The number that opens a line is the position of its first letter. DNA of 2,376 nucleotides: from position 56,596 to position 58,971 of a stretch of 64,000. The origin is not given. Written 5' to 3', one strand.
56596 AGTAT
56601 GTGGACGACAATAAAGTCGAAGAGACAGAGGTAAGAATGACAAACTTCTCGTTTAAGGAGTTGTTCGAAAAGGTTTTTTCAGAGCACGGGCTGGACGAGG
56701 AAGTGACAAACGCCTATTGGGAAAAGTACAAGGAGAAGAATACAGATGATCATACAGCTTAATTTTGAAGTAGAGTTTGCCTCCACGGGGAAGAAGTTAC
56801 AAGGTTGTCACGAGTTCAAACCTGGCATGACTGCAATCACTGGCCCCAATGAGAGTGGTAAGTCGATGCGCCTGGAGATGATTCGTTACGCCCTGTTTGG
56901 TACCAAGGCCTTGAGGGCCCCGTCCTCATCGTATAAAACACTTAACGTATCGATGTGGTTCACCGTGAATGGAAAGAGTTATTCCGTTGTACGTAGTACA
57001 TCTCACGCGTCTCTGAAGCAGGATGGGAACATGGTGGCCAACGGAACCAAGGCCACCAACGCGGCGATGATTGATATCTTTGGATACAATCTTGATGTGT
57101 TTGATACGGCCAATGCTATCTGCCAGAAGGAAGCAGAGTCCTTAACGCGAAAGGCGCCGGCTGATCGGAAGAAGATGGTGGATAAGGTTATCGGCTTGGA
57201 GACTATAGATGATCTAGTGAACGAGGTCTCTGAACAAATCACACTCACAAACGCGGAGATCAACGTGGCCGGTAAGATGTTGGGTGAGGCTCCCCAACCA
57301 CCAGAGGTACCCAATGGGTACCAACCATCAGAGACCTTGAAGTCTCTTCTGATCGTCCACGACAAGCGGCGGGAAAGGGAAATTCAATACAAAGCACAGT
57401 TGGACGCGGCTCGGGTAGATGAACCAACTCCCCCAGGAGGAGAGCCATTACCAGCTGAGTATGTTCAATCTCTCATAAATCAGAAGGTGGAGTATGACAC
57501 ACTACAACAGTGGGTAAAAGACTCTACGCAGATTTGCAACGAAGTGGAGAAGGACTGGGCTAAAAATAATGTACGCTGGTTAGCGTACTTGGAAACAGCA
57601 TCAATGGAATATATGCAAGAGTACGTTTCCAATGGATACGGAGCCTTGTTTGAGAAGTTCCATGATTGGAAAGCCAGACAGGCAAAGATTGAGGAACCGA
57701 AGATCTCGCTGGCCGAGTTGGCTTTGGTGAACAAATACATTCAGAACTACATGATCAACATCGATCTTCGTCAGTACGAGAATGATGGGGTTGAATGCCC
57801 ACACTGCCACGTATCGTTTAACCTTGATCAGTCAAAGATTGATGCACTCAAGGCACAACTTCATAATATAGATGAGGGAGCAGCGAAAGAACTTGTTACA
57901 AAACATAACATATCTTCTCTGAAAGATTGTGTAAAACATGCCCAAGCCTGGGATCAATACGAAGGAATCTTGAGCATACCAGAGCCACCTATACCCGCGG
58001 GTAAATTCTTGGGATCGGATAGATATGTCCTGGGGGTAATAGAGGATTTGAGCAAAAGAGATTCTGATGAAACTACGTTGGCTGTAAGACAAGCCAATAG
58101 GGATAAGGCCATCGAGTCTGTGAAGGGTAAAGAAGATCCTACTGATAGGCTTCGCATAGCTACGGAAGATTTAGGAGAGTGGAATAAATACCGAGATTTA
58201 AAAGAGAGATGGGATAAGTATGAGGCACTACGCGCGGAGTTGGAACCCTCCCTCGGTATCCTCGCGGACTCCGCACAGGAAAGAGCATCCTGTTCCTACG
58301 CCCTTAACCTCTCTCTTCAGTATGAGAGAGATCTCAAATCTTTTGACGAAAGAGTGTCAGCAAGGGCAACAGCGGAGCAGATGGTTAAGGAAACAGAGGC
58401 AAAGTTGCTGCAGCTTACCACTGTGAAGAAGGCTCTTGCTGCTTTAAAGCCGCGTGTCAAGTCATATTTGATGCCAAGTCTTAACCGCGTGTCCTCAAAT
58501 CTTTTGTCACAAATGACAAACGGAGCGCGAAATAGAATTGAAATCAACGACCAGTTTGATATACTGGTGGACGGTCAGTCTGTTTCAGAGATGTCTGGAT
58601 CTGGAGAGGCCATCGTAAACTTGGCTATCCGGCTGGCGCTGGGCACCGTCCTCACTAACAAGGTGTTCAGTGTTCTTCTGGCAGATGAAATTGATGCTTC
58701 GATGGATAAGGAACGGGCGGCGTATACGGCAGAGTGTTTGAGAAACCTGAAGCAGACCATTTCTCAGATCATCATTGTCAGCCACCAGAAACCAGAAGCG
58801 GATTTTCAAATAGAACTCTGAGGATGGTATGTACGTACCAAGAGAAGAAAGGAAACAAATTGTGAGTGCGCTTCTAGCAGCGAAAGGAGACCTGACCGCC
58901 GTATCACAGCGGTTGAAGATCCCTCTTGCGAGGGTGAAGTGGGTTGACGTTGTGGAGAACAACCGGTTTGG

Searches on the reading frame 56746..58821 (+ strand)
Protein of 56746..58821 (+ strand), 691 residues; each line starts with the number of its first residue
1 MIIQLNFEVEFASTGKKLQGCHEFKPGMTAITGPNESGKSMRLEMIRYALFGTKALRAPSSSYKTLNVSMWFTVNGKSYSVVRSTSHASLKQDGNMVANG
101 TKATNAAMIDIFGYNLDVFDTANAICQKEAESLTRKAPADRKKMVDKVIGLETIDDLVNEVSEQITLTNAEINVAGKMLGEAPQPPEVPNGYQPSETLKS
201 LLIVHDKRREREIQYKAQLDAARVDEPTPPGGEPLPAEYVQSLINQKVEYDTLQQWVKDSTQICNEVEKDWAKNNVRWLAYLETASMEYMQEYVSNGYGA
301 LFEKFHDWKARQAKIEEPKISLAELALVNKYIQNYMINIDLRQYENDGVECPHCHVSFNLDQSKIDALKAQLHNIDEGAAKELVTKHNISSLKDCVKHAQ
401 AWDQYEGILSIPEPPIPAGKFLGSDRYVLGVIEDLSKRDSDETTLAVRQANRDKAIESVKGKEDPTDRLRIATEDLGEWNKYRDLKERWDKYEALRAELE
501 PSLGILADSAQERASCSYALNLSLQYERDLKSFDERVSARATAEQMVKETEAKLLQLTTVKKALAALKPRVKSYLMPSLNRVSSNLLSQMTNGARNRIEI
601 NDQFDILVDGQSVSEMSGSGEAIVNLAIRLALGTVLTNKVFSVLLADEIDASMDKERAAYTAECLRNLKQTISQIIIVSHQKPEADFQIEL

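Call 8: search_protein_families(library=phrogs, proteins=[window:56746-58821:+])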
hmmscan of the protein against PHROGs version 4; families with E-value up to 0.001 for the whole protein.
window:56746-58821:+ (691 aa): 3 families
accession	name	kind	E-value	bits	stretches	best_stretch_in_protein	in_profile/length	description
phrog_77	-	DNA, RNA and nucleotide metabolism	7.2e-43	148.2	1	24-682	319-931/967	SbcC-like subunit of palindrome specific endonuclease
phrog_1499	-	unknown function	1.9e-09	38.3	1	23-632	22-369/427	-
phrog_28217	-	DNA, RNA and nucleotide metabolism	2.9e-07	30.3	1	21-165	18-179/806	DNA repair exonuclease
